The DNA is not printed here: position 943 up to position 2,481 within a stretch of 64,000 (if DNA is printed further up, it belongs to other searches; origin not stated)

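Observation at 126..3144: Recently duplicated tandem paralog pair of unknown proteins plus an orphan gene in the slot immediately downstream of dnaA-dnaN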

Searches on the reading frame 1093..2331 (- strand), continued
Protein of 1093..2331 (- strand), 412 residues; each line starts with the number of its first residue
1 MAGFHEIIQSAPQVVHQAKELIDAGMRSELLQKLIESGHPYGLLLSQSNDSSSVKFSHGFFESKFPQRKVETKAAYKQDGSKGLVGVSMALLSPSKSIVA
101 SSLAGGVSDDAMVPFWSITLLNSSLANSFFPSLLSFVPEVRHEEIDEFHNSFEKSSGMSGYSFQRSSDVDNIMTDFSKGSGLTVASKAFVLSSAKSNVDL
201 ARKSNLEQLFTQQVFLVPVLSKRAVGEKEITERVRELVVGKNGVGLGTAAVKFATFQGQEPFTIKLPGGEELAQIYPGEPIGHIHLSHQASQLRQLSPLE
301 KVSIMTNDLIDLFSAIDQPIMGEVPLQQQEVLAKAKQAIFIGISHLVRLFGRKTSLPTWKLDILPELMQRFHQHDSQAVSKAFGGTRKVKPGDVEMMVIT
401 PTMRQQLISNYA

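Call 40: fold_search(model_id=the predicted structure, library=pdb)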
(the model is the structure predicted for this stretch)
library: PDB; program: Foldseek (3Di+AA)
matches with E <= 10: 132; with E <= 0.001: 0
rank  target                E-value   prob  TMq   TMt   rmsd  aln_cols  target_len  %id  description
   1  2hq4_A                3.6e-01  0.08  0.12  0.21  10.9       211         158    9  Crystal Structure of ORF 1580 a hypothetical protein from Pyrococcus horikoshii (released 2006-09-19)
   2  8gxf_A                6.6e-01  0.12  0.15  0.28   8.3       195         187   13  Pseudomonas flexibilis GCN5 family acetyltransferase (released 2022-10-19)
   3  8gxj_B                7.0e-01  0.11  0.15  0.28   8.4       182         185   13  Pseudomonas aeruginosa N-acetyltransferase domain-containing protein PA3270 (released 2022-10-12)
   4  6lmj_B                7.0e-01  0.07  0.08  0.21  18.3       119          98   15  ASFV pA104R in complex with double-strand DNA (released 2020-05-13)
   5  2hq4_B                1.0e+00  0.06  0.12  0.21  10.8       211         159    9  Crystal Structure of ORF 1580 a hypothetical protein from Pyrococcus horikoshii (released 2006-09-19)
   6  7e3w_D                1.0e+00  0.03  0.07  0.11  15.7       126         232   13  Metallo beta-lactamase fold protein (cAMP bound) (released 2022-02-23)
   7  6ajm_A                1.1e+00  0.09  0.14  0.28   9.9       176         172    8  Crystal structure of apo AtaTR (released 2019-01-02)
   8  7skp_B                1.1e+00  0.08  0.08  0.30  10.0        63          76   16  De novo synthetic protein DIG14 (tetragonal space group) (released 2022-10-12)
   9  7e3w_B                1.2e+00  0.03  0.07  0.11  15.7       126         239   13  Metallo beta-lactamase fold protein (cAMP bound) (released 2022-02-23)
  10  6lmh_A                1.3e+00  0.06  0.07  0.21  15.1       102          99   18  Structure of an ASFV-derived histone-like protein pA104R (released 2020-05-13)
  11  8tmc_E                1.5e+00  0.03  0.10  0.12  17.5       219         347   10  Cryo-EM structure of CorA in complex with conformation-specific synthetic antibody C12 and 20 mM MgCl2, State MG20-2 (released 2025-02-12)
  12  7e3w_A                2.0e+00  0.02  0.07  0.11  15.7       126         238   13  Metallo beta-lactamase fold protein (cAMP bound) (released 2022-02-23)
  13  8ej3_D                2.2e+00  0.01  0.07  0.03  20.0       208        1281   10  M. tuberculosis RNAP pause escaped complex with Bacillus subtilis NusG and GMPCPP (released 2023-02-01)
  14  9biz                  2.3e+00  0.05  0.11  0.15  10.0       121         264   10  Crystal structure of the periplasmic domain of IgaA from Klebsiella pneumoniae (released 2024-07-17)
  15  1yre_A                2.4e+00  0.07  0.16  0.30   7.6       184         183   14  Hypothetical protein PA3270 from Pseudomonas aeruginosa in complex with CoA (released 2005-02-15)
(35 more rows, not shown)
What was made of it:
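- Foldseek against PDB finds nothing significant, with the best GNAT at E about 0.7 (call 40).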

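Call 41: search_protein_families(library=padloc, proteins=[window:1093-2331:-, P0085, P0070, P0031], max_evalue=1)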
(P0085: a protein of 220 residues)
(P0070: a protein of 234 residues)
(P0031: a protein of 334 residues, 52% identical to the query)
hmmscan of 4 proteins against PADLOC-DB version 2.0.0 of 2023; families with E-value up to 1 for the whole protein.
window:1093-2331:- (412 aa): 0 families

P0085 (220 aa): 0 families

P0070 (234 aa): 0 families

P0031 (334 aa): 0 families

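Call 42: fold_search(model_id=the predicted structure, library=viral)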
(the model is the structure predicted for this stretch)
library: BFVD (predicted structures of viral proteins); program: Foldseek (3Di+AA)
matches with E <= 10: 51; with E <= 0.001: 0
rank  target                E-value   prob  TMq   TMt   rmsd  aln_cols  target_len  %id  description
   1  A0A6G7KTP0            2.8e-01  0.10  0.08  0.19  21.0       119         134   14  p104R [African swine fever virus]
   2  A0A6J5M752            3.0e-01  0.03  0.06  0.07  26.1       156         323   11  Uncharacterized protein [uncultured Caudovirales phage]
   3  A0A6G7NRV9            3.4e-01  0.05  0.10  0.05  21.5       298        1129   12  RNA-directed RNA polymerase (Fragment) [Scaphoideus titanus toti-like virus 1]
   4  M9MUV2                1.5e+00  0.01  0.07  0.14  18.2       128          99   12  (no name in the UniProt tables at hand)
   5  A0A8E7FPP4            1.6e+00  0.13  0.08  0.32   9.3        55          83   20  (no name in the UniProt tables at hand)
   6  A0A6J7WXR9            1.7e+00  0.04  0.13  0.10  30.2       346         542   13  Uncharacterized protein [uncultured Caudovirales phage]
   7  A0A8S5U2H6            1.9e+00  0.03  0.07  0.06  40.9       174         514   11  Baseplate wedge protein [Myoviridae sp. ctCdG12]
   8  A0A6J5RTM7            2.0e+00  0.12  0.08  0.06   6.2        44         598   27  K1 capsule-specific polysaccharide lyase C-terminal domain-containing protein [uncultured Caudovirales phage]
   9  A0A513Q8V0            2.0e+00  0.03  0.08  0.11  33.3       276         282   13  (no name in the UniProt tables at hand)
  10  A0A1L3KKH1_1          2.4e+00  0.02  0.09  0.05  32.5       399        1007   11  (no name in the UniProt tables at hand)
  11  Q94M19                2.5e+00  0.01  0.07  0.08  32.4       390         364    9  Uncharacterized protein [Synechococcus phage S-PM2]
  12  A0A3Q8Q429            3.0e+00  0.03  0.06  0.10  18.4        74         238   14  (no name in the UniProt tables at hand)
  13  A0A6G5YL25            3.0e+00  0.01  0.06  0.15  15.6       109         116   10  (no name in the UniProt tables at hand)
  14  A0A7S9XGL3            3.4e+00  0.06  0.07  0.21  10.8        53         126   19  Uncharacterized protein [Virus NIOZ-UU157]
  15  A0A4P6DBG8            3.4e+00  0.02  0.07  0.08  37.6       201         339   11  Tail protein/adaptor protein [Klebsiella phage K1-ULIP33]
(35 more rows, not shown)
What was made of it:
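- Tried and rejected: Foldseek against PDB and BFVD found nothing significant (calls 40, 42).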

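Call 43: search_solved_structures(query=A2, max_evalue=10)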
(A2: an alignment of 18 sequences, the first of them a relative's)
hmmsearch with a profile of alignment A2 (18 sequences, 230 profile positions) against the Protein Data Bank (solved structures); distinct sequences matched with E-value up to 10: 3.
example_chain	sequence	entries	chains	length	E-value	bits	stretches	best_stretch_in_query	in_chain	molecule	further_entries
2hev_F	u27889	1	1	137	0.091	15.4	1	57-101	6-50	Tumor necrosis factor ligand superfamily member 4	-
1qsd_A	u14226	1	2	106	0.78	12.3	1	118-151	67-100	PROTEIN (BETA-TUBULIN BINDING POST-CHAPERONIN COFACTOR)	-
3us6_A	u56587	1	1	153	0.92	12.1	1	26-78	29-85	Histidine-containing Phosphotransfer Protein type 1, MtHPt1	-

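Call 44: find_related_loci(query=A1, collection=genome_contigs, flank=10000)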
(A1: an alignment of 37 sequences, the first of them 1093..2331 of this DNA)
Query A1 (412 aa) in genome_contigs; peptide patterns used: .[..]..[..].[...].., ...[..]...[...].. (x = any residue, [..] = any of these).
48 stretches matched a pattern; 1 encode a relative of the query (tblastn E <= 1e-3); 1 distinct loci.
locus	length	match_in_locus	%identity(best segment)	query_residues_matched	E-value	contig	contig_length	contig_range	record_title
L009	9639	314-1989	40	6-411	1e-78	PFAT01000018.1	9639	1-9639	MAG: Candidatus Falkowbacteria bacterium CG10_big_fil_rev_8_21_14_0_10_44_15 CG10_8_21_14_0.10_scaffold_8608_c, whole ge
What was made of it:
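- On Core component of the Patescibacteria T4SS cluster: One locus was found in GTDB species representatives (call 44).
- The family is absent from nearly all Patescibacteria, with one locus in the GTDB representative genomes (call 44).
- Tried and rejected: The GTDB genome scan found one locus only (call 44).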

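Call 50: find_encoding_contigs(protein=P0006, flank=10000, max_places=2)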
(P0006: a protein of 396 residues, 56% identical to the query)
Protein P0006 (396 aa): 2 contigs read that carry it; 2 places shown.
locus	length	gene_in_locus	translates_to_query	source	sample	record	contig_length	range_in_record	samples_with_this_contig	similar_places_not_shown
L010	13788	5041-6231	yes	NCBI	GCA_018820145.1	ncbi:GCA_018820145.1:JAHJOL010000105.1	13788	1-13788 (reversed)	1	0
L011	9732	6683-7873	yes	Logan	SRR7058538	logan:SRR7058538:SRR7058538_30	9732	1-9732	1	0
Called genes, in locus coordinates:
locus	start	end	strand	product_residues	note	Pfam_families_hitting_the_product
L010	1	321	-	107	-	PF00075:RNase_H, PF13456:RVT_3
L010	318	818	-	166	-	PF13083:KH_KhpA-B, PF01424:R3H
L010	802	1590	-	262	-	PF02096:60KD_IMP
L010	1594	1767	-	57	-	PF01809:YidD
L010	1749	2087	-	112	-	PF00825:Ribonuclease_P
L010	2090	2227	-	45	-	PF00468:Ribosomal_L34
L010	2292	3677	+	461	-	PF11638:DnaA_N, PF01695:IstB_IS21 (weak), PF00308:Bac_DnaA, PF00004:AAA, PF13173:AAA_14 (faint), PF08299:Bac_DnaA_C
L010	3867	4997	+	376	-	PF00712:DNA_pol3_beta, PF02767:DNA_pol3_beta_2, PF02768:DNA_pol3_beta_3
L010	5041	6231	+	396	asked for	-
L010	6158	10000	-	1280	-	PF12846:AAA_10 (faint), PF14890:Intein_splicing, PF14528:LAGLIDADG_3, PF19044:P-loop_TraG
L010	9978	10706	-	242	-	PF26593:TraC-like (weak)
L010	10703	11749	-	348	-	-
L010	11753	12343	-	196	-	PF09339:HTH_IclR (weak), PF12802:MarR_2 (weak), PF01047:MarR (weak), PF01909:NTP_transf_2, PF18765:Polbeta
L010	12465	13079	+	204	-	-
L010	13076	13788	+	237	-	PF08843:AbiEii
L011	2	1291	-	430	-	?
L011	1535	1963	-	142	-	PF00075:RNase_H, PF13456:RVT_3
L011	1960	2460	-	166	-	PF13083:KH_KhpA-B, PF01424:R3H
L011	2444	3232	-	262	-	PF02096:60KD_IMP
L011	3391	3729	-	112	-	PF00825:Ribonuclease_P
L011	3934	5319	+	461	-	PF11638:DnaA_N, PF01695:IstB_IS21 (weak), PF00308:Bac_DnaA, PF00004:AAA, PF13173:AAA_14 (faint), PF13401:AAA_22 (faint), PF08299:Bac_DnaA_C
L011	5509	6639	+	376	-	PF00712:DNA_pol3_beta, PF02767:DNA_pol3_beta_2, PF02768:DNA_pol3_beta_3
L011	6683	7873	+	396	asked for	-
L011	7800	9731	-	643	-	?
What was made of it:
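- The same position is held in the sister clade L010/L011 (call 50).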

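Call 51: find_encoding_contigs(protein=P0002, flank=10000, max_places=2)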
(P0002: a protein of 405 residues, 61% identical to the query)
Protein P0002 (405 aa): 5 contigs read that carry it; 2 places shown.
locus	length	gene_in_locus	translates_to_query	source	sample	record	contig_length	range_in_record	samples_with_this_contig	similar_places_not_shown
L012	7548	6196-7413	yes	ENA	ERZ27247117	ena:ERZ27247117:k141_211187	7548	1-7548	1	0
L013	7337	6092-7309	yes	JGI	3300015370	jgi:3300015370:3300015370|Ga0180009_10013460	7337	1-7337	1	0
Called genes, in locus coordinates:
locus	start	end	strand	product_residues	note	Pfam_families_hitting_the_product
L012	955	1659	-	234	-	-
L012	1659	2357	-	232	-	-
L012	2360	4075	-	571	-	-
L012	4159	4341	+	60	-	-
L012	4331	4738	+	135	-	-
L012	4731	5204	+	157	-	PF00565:SNase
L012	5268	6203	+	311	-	-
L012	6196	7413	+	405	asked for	-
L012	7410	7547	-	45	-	?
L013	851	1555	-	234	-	-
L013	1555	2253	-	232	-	-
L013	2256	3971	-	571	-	-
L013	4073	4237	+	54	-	-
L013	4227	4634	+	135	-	-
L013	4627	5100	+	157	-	PF00565:SNase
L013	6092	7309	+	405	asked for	-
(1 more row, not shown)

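Call 52: find_encoding_contigs(protein=P0010, flank=10000, max_places=2)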
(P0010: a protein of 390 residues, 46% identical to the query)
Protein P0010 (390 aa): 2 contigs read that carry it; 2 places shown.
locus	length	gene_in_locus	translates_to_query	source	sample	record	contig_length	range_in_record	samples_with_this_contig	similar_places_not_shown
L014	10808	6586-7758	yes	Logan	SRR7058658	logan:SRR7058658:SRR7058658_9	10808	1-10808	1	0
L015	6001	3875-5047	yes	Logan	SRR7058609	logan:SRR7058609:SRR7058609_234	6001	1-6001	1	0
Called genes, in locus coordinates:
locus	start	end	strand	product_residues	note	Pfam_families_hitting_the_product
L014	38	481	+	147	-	PF00565:SNase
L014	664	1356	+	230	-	PF00565:SNase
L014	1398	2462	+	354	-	PF13310:Virulence_RhuM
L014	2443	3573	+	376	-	PF13742:tRNA_anti_2, PF01336:tRNA_anti-codon, PF02601:Exonuc_VII_L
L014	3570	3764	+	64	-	PF02609:Exonuc_VII_S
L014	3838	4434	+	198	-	PF00438:S-AdoMet_synt_N, PF02772:S-AdoMet_synt_M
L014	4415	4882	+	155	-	PF02773:S-AdoMet_synt_C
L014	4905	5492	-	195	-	-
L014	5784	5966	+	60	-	-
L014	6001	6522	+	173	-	PF00565:SNase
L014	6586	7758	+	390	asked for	-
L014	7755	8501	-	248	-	PF10026:DUF2268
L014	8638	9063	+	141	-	PF03852:Vsr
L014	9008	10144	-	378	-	PF00145:DNA_methylase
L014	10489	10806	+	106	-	?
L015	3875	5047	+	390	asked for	-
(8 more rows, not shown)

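Call 54: search_protein_families(library=pfam, proteins=[L009:2300-6802:+, L009:6805-8208:+, L009:8186-9586:-, L005:3663-5057:+, L005:5068-6222:-, L005:6232-11484:-, L005:11477-12316:-, L012:2360-4075:-, L012:1659-2357:-, L012:955-1659:-], max_evalue=0.01)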
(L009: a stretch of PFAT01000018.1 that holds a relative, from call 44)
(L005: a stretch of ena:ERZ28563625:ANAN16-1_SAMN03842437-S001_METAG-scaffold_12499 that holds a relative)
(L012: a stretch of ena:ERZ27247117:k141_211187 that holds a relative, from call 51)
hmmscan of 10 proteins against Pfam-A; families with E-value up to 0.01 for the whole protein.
L009:2300-6802:+ (1500 aa): 0 families

L009:6805-8208:+ (467 aa): 0 families

L009:8186-9586:- (466 aa): 0 families

L005:3663-5057:+ (464 aa): 1 family
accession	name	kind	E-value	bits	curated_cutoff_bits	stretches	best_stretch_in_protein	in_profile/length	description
PF04956.18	TrbC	-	9.8e-05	22.9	27.9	1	129-211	21-95/98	TrbC/VIRB2 pilin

L005:5068-6222:- (384 aa): 0 families

L005:6232-11484:- (1750 aa): 0 families

L005:11477-12316:- (279 aa): 0 families

L012:2360-4075:- (571 aa): 0 families

L012:1659-2357:- (232 aa): 0 families

L012:955-1659:- (234 aa): 0 families
